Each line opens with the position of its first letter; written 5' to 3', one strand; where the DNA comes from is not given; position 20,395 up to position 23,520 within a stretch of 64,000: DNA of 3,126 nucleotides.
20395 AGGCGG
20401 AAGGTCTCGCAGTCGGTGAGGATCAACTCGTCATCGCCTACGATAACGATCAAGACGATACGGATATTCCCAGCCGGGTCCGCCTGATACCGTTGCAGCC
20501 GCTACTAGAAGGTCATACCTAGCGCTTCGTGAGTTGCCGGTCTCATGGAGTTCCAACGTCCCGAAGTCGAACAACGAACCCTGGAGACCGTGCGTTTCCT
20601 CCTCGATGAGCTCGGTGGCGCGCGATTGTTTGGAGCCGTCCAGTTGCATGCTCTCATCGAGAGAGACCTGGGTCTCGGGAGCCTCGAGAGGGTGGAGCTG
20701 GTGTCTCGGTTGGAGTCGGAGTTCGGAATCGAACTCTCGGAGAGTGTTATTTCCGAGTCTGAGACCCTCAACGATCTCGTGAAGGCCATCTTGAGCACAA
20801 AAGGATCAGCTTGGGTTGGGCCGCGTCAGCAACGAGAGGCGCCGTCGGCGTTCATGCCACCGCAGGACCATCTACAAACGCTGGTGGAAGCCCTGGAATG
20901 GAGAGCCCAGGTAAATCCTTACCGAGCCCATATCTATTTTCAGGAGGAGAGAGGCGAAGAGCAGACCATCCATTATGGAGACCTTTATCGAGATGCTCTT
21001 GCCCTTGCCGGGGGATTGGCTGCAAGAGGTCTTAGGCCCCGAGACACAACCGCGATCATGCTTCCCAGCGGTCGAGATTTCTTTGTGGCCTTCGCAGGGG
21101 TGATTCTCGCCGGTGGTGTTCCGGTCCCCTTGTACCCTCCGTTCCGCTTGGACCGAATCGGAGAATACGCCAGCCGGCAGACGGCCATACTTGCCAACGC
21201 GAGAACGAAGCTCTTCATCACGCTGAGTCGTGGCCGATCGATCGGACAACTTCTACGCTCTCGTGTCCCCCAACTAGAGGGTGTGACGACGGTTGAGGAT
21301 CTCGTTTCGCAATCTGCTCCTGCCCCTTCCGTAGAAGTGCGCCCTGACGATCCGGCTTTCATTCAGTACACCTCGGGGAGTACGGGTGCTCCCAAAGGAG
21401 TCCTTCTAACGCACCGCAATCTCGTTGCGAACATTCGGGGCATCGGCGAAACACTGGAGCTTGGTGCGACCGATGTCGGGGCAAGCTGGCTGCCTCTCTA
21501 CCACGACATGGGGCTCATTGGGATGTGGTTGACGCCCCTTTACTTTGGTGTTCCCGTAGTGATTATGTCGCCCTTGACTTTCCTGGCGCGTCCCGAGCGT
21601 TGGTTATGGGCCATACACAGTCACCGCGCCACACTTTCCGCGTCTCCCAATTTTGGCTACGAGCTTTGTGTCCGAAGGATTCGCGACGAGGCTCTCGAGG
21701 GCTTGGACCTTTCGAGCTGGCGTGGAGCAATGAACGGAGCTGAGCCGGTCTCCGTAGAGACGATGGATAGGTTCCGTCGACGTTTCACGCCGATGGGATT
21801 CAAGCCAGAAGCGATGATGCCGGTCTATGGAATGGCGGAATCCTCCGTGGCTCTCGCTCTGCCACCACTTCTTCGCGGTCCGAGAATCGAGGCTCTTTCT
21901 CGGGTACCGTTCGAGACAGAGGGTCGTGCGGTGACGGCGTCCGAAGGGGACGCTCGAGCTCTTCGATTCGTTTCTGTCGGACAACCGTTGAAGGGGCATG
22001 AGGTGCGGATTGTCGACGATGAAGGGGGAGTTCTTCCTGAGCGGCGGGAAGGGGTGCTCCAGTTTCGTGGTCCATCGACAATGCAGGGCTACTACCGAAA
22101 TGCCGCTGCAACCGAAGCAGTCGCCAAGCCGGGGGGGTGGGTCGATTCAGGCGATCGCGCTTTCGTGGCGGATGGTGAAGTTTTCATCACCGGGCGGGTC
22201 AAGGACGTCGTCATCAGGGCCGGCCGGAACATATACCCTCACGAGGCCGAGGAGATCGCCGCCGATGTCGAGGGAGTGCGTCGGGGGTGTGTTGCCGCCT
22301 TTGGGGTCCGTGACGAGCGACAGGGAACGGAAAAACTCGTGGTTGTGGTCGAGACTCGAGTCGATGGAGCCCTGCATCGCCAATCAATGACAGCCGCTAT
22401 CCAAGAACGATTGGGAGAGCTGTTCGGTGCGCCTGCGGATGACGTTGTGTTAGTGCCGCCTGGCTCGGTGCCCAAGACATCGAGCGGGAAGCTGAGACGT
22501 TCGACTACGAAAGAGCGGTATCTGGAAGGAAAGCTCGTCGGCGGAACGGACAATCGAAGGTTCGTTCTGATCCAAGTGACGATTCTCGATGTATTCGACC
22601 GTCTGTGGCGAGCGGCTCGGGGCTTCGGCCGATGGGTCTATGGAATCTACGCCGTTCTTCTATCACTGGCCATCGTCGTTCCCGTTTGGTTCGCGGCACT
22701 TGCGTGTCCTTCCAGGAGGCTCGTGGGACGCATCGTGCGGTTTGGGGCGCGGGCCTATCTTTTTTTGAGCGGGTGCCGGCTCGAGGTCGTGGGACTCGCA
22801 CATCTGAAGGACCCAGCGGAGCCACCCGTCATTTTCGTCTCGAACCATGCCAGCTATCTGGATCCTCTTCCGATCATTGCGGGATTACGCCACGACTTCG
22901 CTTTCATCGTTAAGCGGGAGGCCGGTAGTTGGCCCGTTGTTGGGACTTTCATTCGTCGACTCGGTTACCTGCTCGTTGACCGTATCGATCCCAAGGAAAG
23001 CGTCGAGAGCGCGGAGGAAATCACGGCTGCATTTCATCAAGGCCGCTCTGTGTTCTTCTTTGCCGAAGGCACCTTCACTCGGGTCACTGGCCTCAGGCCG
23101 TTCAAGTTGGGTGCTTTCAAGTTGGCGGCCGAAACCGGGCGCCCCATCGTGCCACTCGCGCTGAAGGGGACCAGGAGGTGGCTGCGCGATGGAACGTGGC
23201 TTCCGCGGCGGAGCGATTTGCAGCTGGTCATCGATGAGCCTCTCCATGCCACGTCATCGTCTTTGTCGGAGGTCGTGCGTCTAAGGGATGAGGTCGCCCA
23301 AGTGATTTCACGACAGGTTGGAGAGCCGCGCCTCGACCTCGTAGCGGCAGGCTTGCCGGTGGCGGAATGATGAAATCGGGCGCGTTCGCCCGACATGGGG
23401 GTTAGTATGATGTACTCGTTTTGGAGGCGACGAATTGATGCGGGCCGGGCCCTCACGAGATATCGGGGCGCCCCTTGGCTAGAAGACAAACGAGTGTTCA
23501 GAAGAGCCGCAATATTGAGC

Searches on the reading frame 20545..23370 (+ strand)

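Call 71: search_protein_families(library=pfam, proteins=[window:20545-23370:+], max_evalue=0.00001)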
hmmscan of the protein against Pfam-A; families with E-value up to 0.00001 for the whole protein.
window:20545-23370:+ (941 aa): 3 families
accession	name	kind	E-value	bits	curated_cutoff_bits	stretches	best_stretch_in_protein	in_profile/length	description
PF00501.34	AMP-binding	-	2.5e-71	240.9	29.9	1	117-517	1-384/384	AMP-binding enzyme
PF01553.26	Acyltransferase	-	2.2e-26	92.7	23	1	748-873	4-131/132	Acyltransferase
PF00550.31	PP-binding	-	9e-08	32.7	20.8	1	40-82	25-67/67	Phosphopantetheine attachment site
